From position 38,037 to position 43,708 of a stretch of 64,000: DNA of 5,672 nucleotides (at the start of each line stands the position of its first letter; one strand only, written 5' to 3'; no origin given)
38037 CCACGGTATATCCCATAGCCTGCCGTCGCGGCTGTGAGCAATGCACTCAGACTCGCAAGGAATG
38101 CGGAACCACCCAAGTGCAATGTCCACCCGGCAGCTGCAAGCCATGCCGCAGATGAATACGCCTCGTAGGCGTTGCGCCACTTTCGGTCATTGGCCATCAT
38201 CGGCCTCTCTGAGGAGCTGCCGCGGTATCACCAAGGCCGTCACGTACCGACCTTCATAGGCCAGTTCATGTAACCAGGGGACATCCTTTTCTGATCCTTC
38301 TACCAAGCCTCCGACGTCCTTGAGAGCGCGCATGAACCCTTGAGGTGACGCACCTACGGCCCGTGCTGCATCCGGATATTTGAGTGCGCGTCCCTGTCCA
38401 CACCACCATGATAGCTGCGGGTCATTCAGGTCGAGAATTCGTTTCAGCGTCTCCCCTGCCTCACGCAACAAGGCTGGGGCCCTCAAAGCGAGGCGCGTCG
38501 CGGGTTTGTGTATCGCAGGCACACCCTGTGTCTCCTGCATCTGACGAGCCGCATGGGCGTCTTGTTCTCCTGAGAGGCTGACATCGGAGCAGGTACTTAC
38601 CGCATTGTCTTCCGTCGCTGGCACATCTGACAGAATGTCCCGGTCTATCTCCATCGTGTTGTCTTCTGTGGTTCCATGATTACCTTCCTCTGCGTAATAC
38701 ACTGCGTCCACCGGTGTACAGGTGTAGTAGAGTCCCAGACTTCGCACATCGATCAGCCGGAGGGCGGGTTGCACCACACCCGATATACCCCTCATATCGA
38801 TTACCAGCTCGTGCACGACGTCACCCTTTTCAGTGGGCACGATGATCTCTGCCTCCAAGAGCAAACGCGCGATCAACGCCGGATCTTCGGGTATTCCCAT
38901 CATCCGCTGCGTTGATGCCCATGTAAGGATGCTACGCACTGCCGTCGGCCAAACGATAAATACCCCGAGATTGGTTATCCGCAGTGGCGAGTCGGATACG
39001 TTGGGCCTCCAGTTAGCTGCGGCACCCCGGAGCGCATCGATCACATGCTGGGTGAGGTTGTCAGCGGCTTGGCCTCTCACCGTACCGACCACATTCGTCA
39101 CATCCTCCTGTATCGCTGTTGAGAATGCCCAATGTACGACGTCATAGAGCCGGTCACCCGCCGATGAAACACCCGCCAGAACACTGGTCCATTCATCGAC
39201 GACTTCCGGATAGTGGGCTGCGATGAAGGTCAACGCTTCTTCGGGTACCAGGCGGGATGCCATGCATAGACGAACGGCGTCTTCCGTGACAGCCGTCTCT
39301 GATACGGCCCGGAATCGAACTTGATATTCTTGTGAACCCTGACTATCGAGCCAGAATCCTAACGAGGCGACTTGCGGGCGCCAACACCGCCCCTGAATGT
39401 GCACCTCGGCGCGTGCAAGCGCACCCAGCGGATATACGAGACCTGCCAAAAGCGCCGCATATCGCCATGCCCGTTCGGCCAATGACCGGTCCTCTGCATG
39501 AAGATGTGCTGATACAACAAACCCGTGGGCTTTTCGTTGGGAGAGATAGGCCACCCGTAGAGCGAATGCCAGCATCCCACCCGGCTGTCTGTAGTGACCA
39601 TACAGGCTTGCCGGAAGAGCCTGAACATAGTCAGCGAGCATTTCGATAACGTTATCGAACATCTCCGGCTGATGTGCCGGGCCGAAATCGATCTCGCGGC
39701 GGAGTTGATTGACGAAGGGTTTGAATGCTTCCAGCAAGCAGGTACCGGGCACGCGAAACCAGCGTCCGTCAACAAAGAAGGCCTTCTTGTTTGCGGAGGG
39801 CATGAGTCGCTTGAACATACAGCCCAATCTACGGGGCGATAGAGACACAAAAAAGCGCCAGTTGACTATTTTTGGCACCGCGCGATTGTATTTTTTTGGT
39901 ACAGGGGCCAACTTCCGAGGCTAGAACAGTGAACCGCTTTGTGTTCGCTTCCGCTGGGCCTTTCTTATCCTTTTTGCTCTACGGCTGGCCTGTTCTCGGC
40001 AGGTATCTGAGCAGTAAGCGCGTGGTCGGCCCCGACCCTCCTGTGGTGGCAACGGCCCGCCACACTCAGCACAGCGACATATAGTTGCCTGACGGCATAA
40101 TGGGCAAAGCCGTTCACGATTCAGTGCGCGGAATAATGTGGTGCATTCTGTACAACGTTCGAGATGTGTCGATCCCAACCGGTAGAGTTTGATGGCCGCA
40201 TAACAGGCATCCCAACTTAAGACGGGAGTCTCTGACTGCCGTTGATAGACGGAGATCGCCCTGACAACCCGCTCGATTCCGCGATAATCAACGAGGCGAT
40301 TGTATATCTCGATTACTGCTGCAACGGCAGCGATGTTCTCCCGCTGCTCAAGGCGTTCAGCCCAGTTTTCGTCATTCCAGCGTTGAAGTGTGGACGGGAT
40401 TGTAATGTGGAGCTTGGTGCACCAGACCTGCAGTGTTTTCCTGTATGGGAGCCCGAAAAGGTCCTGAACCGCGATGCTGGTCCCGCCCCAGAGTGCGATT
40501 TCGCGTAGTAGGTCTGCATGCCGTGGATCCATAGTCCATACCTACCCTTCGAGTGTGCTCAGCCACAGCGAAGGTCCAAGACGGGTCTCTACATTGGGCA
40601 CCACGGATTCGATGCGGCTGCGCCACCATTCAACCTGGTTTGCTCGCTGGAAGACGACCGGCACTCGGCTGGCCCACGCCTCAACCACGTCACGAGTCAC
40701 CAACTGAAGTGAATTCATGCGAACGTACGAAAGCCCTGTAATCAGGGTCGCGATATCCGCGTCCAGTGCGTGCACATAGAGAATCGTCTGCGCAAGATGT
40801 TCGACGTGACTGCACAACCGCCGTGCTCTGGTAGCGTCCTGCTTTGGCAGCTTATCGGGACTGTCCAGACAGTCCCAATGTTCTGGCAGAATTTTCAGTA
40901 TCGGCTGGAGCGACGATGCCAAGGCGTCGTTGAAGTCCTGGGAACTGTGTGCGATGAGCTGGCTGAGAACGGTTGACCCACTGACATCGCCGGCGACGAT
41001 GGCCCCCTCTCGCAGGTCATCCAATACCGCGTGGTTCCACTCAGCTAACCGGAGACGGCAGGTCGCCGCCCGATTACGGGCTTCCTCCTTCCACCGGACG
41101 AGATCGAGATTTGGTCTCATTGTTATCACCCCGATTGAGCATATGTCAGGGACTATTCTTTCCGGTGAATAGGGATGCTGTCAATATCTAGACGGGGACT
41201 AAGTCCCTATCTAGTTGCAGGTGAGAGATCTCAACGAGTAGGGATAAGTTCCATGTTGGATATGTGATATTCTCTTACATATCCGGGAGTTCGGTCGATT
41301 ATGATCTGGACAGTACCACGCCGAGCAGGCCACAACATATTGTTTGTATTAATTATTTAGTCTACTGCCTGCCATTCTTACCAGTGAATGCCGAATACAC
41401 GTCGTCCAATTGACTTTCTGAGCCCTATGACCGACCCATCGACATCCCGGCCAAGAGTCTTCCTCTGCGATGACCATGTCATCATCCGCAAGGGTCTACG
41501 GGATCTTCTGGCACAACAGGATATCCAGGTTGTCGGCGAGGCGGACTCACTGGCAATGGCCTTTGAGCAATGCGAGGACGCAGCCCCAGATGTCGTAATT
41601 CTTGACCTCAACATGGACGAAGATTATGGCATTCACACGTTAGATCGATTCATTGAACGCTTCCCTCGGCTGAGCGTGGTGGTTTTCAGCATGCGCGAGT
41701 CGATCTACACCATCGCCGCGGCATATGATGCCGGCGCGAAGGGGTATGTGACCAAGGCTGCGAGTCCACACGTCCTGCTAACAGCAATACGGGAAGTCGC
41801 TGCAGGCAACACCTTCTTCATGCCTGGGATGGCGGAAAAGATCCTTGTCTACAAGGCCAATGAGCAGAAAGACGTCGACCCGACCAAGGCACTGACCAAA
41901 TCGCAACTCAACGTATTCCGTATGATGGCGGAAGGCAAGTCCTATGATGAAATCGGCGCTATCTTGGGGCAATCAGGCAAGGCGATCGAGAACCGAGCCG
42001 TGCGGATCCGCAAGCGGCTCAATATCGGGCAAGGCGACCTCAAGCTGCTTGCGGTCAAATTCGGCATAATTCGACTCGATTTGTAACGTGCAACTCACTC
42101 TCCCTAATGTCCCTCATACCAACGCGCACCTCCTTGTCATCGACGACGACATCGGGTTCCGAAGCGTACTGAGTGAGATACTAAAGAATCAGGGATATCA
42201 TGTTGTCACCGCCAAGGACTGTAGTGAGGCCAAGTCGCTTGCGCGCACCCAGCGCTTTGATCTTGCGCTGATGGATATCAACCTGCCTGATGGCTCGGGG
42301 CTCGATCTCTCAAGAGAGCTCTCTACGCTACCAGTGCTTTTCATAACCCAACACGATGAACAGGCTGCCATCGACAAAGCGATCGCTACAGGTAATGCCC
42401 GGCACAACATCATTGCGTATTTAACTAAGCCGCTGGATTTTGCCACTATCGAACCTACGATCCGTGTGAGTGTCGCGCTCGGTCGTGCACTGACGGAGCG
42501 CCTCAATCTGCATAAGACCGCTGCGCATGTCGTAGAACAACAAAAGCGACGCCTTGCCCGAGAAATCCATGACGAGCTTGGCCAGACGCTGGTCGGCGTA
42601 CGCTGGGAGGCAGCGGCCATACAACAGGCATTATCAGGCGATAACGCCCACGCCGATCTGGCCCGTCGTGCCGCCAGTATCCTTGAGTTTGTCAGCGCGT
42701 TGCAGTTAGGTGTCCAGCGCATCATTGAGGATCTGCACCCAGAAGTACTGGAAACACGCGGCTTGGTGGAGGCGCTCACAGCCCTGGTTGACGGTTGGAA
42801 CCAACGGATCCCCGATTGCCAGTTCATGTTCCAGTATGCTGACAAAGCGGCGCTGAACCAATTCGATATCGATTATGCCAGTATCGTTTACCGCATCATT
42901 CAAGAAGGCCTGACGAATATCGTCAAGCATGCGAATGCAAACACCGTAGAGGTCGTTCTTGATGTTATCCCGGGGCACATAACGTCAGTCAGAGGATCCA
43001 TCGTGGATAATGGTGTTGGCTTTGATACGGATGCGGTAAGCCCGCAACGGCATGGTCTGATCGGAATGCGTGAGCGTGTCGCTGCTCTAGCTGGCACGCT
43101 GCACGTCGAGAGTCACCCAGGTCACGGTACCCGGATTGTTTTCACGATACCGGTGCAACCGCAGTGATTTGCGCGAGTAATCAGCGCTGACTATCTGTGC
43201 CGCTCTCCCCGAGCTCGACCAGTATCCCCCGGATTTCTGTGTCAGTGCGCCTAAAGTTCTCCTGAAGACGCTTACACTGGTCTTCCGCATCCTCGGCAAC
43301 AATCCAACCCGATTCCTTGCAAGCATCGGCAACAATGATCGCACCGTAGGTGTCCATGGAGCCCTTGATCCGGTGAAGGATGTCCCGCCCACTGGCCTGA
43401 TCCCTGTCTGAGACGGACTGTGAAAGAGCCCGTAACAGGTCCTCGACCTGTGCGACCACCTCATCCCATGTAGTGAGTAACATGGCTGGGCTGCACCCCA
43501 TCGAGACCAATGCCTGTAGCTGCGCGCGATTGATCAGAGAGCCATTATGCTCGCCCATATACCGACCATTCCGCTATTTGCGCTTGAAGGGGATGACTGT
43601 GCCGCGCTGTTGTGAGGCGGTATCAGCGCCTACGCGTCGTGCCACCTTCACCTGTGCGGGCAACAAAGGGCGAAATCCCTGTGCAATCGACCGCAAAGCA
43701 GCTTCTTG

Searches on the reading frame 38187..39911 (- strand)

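Call 12: search_protein_families(library=pfam, proteins=[window:38187-39911:-], max_evalue=0.001)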
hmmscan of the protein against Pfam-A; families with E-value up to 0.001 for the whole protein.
window:38187-39911:- (574 aa): 1 family
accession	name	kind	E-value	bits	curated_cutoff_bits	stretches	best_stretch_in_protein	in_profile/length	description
PF07514.17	TraI_2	-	3.4e-35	122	23.9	1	84-366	37-324/324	Putative helicase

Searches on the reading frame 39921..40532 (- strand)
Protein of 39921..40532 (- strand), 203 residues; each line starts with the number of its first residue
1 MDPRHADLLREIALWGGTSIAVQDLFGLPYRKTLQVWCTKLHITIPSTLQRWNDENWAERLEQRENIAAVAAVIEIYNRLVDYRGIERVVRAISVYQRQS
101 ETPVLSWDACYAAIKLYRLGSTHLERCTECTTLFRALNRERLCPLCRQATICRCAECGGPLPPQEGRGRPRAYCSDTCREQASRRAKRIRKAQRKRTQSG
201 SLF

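Call 12: search_protein_families(library=pfam, proteins=[window:39921-40532:-], max_evalue=0.001)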
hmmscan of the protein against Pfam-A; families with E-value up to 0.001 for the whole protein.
window:39921-40532:- (203 aa): 0 families

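Call 19: search_protein_families(library=pfam, proteins=[window:39921-40532:-], max_evalue=10)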
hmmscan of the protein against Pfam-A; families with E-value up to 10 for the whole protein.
window:39921-40532:- (203 aa): 7 families
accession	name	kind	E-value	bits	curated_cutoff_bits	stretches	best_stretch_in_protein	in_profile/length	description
PF09889.16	DUF2116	-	0.0091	16.4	26.8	1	154-193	6-39/59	Probable treble clef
PF25447.1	RING_ZNF598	-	0.056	14.2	27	1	110-148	9-47/90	ZNF598 RING finger domain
PF01363.27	FYVE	-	0.44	11.1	27.8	1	123-181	7-64/67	FYVE zinc finger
PF05280.16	FlhC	-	0.57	10.4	27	1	72-148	75-162/173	Flagellar transcriptional activator (FlhC)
PF13408.12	Zn_ribbon_recom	-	1.3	9.9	25.3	1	151-191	5-46/58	Recombinase zinc beta ribbon domain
PF25429.1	zf-POGZ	-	6.5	7.8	27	0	125-153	3-35/43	POGZ-like double zinc finger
PF01753.24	zf-MYND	-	7.6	7.1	22.7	0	123-132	10-19/39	MYND finger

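Call 27: search_dna_similar(query=window:39921-40532:-, collection=plasmids, mode=protein, max_rows=25, max_evalue=0.001)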
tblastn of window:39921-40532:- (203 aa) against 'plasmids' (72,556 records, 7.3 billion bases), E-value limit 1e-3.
No match.

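Call 36: find_encoding_contigs(protein=window:39921-40532:-, flank=10000, max_places=8)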
Protein window:39921-40532:- (203 aa): 3 contigs read that carry it; 3 places shown.
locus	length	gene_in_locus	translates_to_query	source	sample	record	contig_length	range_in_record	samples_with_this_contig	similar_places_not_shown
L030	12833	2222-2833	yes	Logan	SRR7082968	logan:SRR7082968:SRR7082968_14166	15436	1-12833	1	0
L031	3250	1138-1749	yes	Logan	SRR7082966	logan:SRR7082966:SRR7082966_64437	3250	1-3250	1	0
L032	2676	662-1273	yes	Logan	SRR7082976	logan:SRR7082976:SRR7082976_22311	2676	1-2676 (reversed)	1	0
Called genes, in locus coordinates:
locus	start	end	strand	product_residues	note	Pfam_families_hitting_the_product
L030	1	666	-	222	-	?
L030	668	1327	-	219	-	PF00072:Response_reg, PF00196:GerE (faint)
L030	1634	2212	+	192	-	-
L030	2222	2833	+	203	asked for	-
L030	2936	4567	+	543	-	PF07514:TraI_2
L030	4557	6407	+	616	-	PF12696:TraG-D_C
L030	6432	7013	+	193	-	-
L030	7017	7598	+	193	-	PF14348:DtrJ-like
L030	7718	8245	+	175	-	PF00691:OmpA (weak)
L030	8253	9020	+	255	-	PF10411:DsbC_N, PF13098:Thioredoxin_2, PF13462:Thioredoxin_4 (faint)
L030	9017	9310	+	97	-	-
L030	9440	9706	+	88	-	PF07178:TraL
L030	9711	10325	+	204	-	PF05309:TraE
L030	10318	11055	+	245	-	PF06586:TraK_N, PF23536:TraK_C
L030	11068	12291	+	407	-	PF03743:TrbI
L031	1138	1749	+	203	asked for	-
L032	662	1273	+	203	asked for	-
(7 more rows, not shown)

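Call 37: find_homologous_proteins(query=window:39921-40532:-, max_evalue=0.001)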
Query window:39921-40532:- (203 aa): 2 proteins with E <= 0.001 among 132 candidates.
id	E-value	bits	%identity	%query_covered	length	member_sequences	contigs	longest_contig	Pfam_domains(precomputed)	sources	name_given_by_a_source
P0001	4.4e-129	446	96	100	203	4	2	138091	-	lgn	-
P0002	8.3e-98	344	75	100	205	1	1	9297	-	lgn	-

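Call 38: find_encoding_contigs(protein=P0001, flank=10000, max_places=4)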
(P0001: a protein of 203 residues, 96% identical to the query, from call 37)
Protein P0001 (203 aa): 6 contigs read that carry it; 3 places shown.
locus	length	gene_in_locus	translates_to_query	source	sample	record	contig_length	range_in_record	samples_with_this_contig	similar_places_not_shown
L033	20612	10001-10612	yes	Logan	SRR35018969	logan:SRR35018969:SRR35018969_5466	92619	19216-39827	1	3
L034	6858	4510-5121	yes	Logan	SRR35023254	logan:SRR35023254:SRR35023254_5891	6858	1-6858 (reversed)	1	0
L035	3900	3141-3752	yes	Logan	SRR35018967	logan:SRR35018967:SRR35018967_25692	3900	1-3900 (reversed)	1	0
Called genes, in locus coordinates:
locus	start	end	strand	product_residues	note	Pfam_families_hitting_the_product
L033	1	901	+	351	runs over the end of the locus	PF09588:YqaJ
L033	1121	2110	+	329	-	PF07728:AAA_5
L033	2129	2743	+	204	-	-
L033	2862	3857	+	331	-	PF11348:DUF3150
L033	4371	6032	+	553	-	PF06213:CobT, PF11775:CobT_C (faint), PF00092:VWA, PF13519:VWA_2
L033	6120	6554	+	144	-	-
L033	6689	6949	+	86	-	-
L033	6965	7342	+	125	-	PF01627:Hpt (faint)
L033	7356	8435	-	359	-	PF00072:Response_reg, PF07730:HisKA_3, PF02518:HATPase_c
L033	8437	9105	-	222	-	PF00072:Response_reg, PF00196:GerE (faint), PF08281:Sigma70_r4_2 (faint)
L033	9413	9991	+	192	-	-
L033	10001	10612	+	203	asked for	-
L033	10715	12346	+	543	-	PF07514:TraI_2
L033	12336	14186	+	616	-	PF12696:TraG-D_C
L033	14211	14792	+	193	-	-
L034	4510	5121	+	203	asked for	-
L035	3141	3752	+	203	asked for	-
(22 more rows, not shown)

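Call 39: find_encoding_contigs(protein=P0002, flank=10000, max_places=4)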
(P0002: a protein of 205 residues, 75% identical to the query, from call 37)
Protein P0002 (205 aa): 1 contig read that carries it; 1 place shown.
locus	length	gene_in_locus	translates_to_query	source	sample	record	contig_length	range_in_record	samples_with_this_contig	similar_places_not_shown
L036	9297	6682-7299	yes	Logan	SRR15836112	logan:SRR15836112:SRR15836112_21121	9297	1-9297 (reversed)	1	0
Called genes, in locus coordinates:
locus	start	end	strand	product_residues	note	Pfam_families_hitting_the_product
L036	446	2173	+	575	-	PF02463:SMC_N (weak), PF13175:AAA_15 (weak), PF13476:AAA_23, PF13304:AAA_21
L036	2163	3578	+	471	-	PF01443:Viral_helicase1 (faint), PF13245:AAA_19, PF00580:UvrD-helicase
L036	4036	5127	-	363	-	PF00072:Response_reg, PF07730:HisKA_3, PF02518:HATPase_c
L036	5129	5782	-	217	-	PF00072:Response_reg, PF00196:GerE (weak), PF08281:Sigma70_r4_2 (weak)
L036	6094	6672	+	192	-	-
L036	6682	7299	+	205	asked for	-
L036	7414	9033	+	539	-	PF07514:TraI_2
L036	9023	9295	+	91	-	?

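Call 71: search_protein_families(library=ncbifam, proteins=[window:39921-40532:-], max_evalue=0.01)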
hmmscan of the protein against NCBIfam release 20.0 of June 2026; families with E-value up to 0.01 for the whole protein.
window:39921-40532:- (203 aa): 0 families

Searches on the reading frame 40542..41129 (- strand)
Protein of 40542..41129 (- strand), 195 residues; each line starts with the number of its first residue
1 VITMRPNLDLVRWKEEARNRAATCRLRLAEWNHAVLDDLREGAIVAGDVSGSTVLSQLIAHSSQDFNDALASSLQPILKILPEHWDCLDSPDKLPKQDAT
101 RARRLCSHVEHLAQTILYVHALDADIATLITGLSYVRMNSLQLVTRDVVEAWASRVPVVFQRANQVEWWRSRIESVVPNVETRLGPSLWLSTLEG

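Call 12: search_protein_families(library=pfam, proteins=[window:40542-41129:-], max_evalue=0.001)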
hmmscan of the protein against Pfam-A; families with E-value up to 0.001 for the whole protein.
window:40542-41129:- (195 aa): 0 families

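Call 19: search_protein_families(library=pfam, proteins=[window:40542-41129:-], max_evalue=10)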
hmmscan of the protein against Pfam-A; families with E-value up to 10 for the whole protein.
window:40542-41129:- (195 aa): 1 family
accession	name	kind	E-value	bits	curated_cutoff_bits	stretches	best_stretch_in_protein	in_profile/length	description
PF10875.13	DUF2670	-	0.11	13.1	25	1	72-114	79-121/145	Protein of unknown function (DUF2670)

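Call 71: search_protein_families(library=ncbifam, proteins=[window:40542-41129:-], max_evalue=0.01)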
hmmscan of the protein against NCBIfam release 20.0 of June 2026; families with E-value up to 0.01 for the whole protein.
window:40542-41129:- (195 aa): 0 families

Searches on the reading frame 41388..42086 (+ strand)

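Call 12: search_protein_families(library=pfam, proteins=[window:41388-42086:+], max_evalue=0.001)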
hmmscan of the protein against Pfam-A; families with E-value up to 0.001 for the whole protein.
window:41388-42086:+ (232 aa): 3 families
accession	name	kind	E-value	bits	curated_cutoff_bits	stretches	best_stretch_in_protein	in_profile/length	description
PF00072.30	Response_reg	-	5.1e-23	81.8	30.2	1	24-135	1-111/111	Response regulator receiver domain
PF00196.25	GerE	-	2.6e-05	24.2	23.5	1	168-213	2-47/57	Bacterial regulatory proteins, luxR family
PF08281.18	Sigma70_r4_2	-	3.8e-05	23.7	25.7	1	169-211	11-54/54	Sigma-70, region 4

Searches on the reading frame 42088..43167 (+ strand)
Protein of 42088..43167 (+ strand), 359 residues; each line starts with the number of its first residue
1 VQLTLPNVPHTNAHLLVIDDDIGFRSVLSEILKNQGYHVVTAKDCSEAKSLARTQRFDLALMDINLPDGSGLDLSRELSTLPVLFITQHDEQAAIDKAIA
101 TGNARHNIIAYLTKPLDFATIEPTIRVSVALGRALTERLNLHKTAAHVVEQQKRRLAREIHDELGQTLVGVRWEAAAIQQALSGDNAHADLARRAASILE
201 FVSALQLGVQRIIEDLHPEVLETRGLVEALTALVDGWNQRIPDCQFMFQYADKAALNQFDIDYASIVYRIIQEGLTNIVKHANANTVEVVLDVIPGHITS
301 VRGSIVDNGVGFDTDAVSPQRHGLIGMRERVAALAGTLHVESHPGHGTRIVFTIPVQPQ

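Call 12: search_protein_families(library=pfam, proteins=[window:42088-43167:+], max_evalue=0.001)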
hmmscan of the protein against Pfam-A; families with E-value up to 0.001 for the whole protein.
window:42088-43167:+ (359 aa): 3 families
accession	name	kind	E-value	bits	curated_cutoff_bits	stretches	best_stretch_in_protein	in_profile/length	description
PF00072.30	Response_reg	-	1.5e-19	70.7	30.2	1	16-122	2-107/111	Response regulator receiver domain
PF02518.31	HATPase_c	-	1.6e-12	48.2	26.4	1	267-357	6-110/111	Histidine kinase-, DNA gyrase B-, and HSP90-like ATPase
PF07730.19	HisKA_3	-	1.7e-09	38.5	24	1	153-221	2-68/68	Histidine kinase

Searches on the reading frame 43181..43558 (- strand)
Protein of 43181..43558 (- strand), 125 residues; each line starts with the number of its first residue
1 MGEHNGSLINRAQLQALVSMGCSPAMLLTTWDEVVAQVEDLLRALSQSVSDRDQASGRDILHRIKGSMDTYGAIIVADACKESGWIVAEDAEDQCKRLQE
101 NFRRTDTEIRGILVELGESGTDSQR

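Call 15: search_protein_families(library=pfam, proteins=[window:43181-43558:-], max_evalue=0.05)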
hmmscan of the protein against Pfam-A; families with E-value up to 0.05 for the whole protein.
window:43181-43558:- (125 aa): 1 family
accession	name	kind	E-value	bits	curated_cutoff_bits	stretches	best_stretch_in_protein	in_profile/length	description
PF01627.28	Hpt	-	1.7e-05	25.4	24.6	1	32-82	4-54/84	Hpt domain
